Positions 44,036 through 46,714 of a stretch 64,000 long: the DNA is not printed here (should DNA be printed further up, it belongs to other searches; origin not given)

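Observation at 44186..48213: Uncharacterised three-gene operon: Rx5H protein, unknown protein and 792-aa membrane protein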

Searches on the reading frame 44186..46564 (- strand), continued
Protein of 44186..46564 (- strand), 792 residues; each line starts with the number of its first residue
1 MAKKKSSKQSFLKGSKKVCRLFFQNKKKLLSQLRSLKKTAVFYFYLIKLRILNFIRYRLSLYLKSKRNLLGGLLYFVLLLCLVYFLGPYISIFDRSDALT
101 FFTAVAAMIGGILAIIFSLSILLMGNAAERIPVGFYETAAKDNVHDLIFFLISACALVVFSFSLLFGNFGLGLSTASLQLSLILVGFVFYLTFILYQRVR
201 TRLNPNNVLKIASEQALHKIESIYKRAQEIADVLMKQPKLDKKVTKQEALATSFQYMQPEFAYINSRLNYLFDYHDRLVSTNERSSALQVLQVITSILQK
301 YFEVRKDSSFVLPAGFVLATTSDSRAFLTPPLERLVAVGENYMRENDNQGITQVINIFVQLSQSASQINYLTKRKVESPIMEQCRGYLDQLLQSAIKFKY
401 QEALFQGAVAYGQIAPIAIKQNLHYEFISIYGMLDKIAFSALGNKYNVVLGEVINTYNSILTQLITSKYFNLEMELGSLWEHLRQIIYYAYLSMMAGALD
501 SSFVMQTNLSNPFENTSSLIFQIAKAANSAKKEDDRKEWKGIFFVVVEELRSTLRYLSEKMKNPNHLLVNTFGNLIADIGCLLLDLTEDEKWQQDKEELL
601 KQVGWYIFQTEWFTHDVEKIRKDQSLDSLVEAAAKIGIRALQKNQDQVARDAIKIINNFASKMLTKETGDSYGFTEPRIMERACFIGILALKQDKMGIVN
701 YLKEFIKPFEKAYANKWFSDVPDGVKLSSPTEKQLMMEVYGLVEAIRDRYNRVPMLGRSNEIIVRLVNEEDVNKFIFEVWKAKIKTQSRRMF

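Call 23: search_solved_structures(query=A1, max_evalue=10)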
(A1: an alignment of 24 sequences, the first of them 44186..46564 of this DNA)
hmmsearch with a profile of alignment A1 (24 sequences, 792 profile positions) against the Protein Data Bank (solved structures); distinct sequences matched with E-value up to 10: 5.
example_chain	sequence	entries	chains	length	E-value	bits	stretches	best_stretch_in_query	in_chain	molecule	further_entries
9bgz_A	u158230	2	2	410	0.29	12.2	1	103-226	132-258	Aspartate transporter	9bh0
5aps_A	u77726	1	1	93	0.45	11.6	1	705-768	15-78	GENERAL CONTROL PROTEIN GCN4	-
9bgy_A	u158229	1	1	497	0.76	10.8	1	103-226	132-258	Aspartate transporter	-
2lem_A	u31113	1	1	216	0.9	10.6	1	692-766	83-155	Apolipoprotein A-I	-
6tb3_BW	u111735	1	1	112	3.6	8.6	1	690-762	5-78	General negative regulator of transcription subunit 5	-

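Call 39: predict_structure(alignment_id=A1)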
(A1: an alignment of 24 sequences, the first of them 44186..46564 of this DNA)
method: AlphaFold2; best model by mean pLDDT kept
length: 792 residues; sequences in the alignment: 24
mean_pLDDT: 82.8   pTM: 0.76
mean pLDDT of the five models: 82.8, 81.5, 79.3, 78.9, 78.5
residues with pLDDT >= 90: 330; 70-90: 328; 50-70: 107; < 50: 27
segments of 3 or more residues with pLDDT < 50: 1-12, 93-95, 753-755, 787-792
pLDDT, mean of each block of 10 residues (from residue 1): 40 56 71 78 86 79 74 71 63 55 74 74 68 69 75 76 59 60 76 79 78 86 90 80 78 84 87 90 89 94 86 61 87 96 94 97 89 73 94 97 97 93 87 96 93 96 91 92 94 86 86 94 95 94 96 93 82 93 94 94 93 80 75 95 94 94 81 83 94 93 93 85 67 88 80 60 87 91 61 35
secondary structure, 60 per line:
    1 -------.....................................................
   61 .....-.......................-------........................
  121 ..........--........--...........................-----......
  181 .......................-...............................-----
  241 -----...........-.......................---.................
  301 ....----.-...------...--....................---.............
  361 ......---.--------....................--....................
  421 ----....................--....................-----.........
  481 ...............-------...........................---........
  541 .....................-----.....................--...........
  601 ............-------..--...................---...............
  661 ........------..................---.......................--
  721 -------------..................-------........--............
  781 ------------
elements in order (helices of 4 or more, strands of 3 or more residues): H8-65 H67-89 H97-130 H133-140 H143-169 H175-203 H205-235 H246-256 H258-280 H284-304 E311-313 E320-322 H325-344 H348-366 H379-398 H401-420 H425-444 H447-466 H472-495 H503-529 H533-561 H567-587 H590-612 H624-642 H646-666 H675-692 H696-718 H734-751 H759-766 H769-780

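Call 63: search_protein_families(library=pfam, proteins=[P0062, P0063, P0064, P0060, P0058], max_evalue=0.1)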
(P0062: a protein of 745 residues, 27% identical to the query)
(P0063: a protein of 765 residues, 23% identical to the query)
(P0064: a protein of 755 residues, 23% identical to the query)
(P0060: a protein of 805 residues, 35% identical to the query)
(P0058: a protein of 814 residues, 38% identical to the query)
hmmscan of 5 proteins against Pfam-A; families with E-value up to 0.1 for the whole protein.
P0062 (745 aa): 0 families

P0063 (765 aa): 1 family
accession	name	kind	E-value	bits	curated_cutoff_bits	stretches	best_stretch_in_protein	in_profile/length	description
PF10011.15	DUF2254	-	0.00067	19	28.8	1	52-196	15-159/368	Predicted membrane protein (DUF2254)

P0064 (755 aa): 0 families

P0060 (805 aa): 0 families

P0058 (814 aa): 1 family
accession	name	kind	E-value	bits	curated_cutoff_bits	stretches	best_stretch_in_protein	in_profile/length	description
PF24599.1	DUF7621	-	0.035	14.5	27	1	533-591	17-75/79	Family of unknown function (DUF7621)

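Call 64: search_protein_representatives(alignment_id=A1)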
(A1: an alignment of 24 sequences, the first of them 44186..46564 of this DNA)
Query: 24 sequences, 792 profile positions. Proteins with E-value up to 0.001 (for the whole library): 808; up to 1e-10: 492; up to 1e-30: 188. The best 150 are listed.
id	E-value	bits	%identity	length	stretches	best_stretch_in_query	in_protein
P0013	0.0e+00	1226.0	-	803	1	5-790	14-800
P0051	0.0e+00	1068.9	-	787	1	5-788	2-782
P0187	0.0e+00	1019.9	-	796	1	7-791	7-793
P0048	2.1e-297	1004.9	-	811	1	4-787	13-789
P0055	6.8e-293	989.9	-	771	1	13-784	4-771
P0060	1.3e-277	939.4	-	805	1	4-790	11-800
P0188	5.7e-266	900.9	-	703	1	100-786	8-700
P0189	8.0e-263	890.5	-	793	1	11-779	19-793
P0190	3.3e-243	825.6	-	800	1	13-783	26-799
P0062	1.2e-242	823.7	-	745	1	54-790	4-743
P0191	5.5e-235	798.4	-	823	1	6-780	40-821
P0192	3.3e-234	795.9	-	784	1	50-788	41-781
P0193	2.7e-227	773.0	-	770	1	33-782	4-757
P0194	3.6e-225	766.0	-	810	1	6-779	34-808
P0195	2.8e-224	763.0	-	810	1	4-780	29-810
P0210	1.9e-147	508.9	-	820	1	18-777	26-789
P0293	5.5e-57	209.8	-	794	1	6-785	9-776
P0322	1.3e-39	152.3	-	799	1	15-784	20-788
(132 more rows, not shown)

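Call 65: find_related_loci(query=A1, collection=viral_contigs, flank=10000)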
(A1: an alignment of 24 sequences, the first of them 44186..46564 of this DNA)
Query A1 (792 aa) in viral_contigs; peptide patterns used: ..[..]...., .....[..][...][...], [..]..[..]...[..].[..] (x = any residue, [..] = any of these).
64 stretches matched a pattern; 2 encode a relative of the query (tblastn E <= 1e-3); 1 distinct loci.
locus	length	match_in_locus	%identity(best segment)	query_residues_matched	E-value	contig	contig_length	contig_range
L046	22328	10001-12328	70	26-792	0e+0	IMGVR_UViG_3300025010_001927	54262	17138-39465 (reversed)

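Call 68: search_dna_similar(query=window:44186-46564:-, collection=phages, mode=protein, max_evalue=0.001)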
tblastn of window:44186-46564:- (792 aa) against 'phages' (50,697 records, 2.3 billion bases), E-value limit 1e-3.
No match.

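Call 72: find_encoding_contigs(protein=P0210, flank=8000, max_places=2)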
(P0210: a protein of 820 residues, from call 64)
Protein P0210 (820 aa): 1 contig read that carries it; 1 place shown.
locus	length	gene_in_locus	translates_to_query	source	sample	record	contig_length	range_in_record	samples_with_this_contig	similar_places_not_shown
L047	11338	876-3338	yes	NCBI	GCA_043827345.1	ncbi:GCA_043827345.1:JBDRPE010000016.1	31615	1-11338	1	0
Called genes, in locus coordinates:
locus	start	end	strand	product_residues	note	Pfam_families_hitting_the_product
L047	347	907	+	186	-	-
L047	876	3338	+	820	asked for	-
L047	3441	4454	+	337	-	PF28530:DUF8426, PF04471:Mrr_cat, PF22722:NA-iREase1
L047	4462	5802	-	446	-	PF00239:Resolvase, PF07508:Recombinase, PF13408:Zn_ribbon_recom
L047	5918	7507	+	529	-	PF09665:RE_Alw26IDE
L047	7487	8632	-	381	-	PF00145:DNA_methylase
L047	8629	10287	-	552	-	PF02384:N6_Mtase (weak), PF13847:Methyltransf_31 (weak), PF07669:Eco57I (weak)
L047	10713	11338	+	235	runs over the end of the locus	-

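Call 73: find_encoding_contigs(protein=P0293, flank=8000, max_places=2)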
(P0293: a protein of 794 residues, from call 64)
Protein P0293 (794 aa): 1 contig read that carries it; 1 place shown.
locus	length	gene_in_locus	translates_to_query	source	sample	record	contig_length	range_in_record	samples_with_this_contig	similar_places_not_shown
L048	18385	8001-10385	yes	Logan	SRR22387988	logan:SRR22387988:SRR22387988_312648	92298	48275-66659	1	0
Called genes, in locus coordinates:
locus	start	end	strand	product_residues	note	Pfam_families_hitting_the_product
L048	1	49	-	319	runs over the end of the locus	PF00145:DNA_methylase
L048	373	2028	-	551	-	PF00239:Resolvase, PF07508:Recombinase, PF13408:Zn_ribbon_recom (faint)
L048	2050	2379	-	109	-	-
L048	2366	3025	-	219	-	-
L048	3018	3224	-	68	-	-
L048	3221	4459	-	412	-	-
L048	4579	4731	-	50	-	-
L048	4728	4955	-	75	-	PF18903:DUF5659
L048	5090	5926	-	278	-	-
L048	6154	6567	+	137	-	-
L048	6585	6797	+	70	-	-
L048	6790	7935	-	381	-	-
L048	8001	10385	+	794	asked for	-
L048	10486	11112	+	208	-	-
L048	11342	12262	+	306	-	-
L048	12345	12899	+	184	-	-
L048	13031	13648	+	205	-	-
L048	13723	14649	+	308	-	-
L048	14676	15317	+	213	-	PF00702:Hydrolase, PF13419:HAD_2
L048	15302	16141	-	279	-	-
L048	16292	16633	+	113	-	-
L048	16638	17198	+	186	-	PF14066:DUF4256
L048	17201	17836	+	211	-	PF00484:Pro_CA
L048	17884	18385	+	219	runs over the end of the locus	-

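Call 74: find_encoding_contigs(protein=P0322, flank=8000, max_places=2)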
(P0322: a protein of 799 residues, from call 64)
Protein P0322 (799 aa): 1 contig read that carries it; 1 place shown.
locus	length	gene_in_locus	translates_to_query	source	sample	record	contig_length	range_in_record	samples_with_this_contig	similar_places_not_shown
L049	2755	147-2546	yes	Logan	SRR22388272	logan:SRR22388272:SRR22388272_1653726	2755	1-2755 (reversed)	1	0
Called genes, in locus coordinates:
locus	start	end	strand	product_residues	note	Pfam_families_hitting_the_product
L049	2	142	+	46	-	?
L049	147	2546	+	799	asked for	PF10011:DUF2254 (faint)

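Call 81: fold_search(model_id=the predicted structure, library=viral)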
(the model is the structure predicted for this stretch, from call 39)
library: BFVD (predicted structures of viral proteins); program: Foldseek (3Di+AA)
matches with E <= 10: 307; with E <= 0.001: 0
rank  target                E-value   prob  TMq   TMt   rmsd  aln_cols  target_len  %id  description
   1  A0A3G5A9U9            1.3e-03  0.85  0.09  0.12  25.0       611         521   11  Sel1 repeat family protein [Hyperionvirus sp.]
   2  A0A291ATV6            3.1e-03  1.00  0.23  0.21  22.8       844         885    7  Uncharacterized protein [Pandoravirus salinus]
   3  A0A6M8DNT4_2          6.2e-03  0.54  0.10  0.07  45.7       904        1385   11  (no name in the UniProt tables at hand)
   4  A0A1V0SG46            1.5e-02  0.66  0.11  0.14  24.4       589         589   12  RING domain protein [Hokovirus HKV1]
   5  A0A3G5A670            1.5e-02  0.51  0.11  0.12  29.5       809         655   13  Uncharacterized protein [Harvfovirus sp.]
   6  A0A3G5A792            2.6e-02  0.97  0.18  0.28  20.4       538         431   12  Uncharacterized protein [Hyperionvirus sp.]
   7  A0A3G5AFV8            2.8e-02  0.33  0.09  0.10  28.3       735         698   11  J domain-containing protein [Hyperionvirus sp.]
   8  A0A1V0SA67            3.0e-02  0.47  0.12  0.15  26.8       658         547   11  Uncharacterized protein [Catovirus CTV1]
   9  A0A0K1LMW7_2          4.0e-02  0.33  0.12  0.11  44.5       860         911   11  Tape measure protein [Caulobacter phage Seuss]
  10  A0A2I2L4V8            4.2e-02  0.47  0.10  0.14  21.0       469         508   12  Tetratricopeptide repeat protein [Orpheovirus IHUMI-LCC2]
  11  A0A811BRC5            4.5e-02  0.90  0.21  0.20  22.3       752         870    8  Uncharacterized protein [Pandoravirus japonicus]
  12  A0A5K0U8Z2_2          5.2e-02  0.38  0.13  0.12  27.8       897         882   11  Uncharacterized protein [Yasminevirus sp. GU-2018]
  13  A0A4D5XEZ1            5.6e-02  0.69  0.17  0.17  22.4       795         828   10  U-box domain protein [Mimivirus LCMiAC02]
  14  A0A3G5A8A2            5.8e-02  0.54  0.10  0.18  18.1       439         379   10  Uncharacterized protein [Hyperionvirus sp.]
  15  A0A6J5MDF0            6.5e-02  0.23  0.10  0.09  32.8       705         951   10  Lysozyme [uncultured Caudovirales phage]
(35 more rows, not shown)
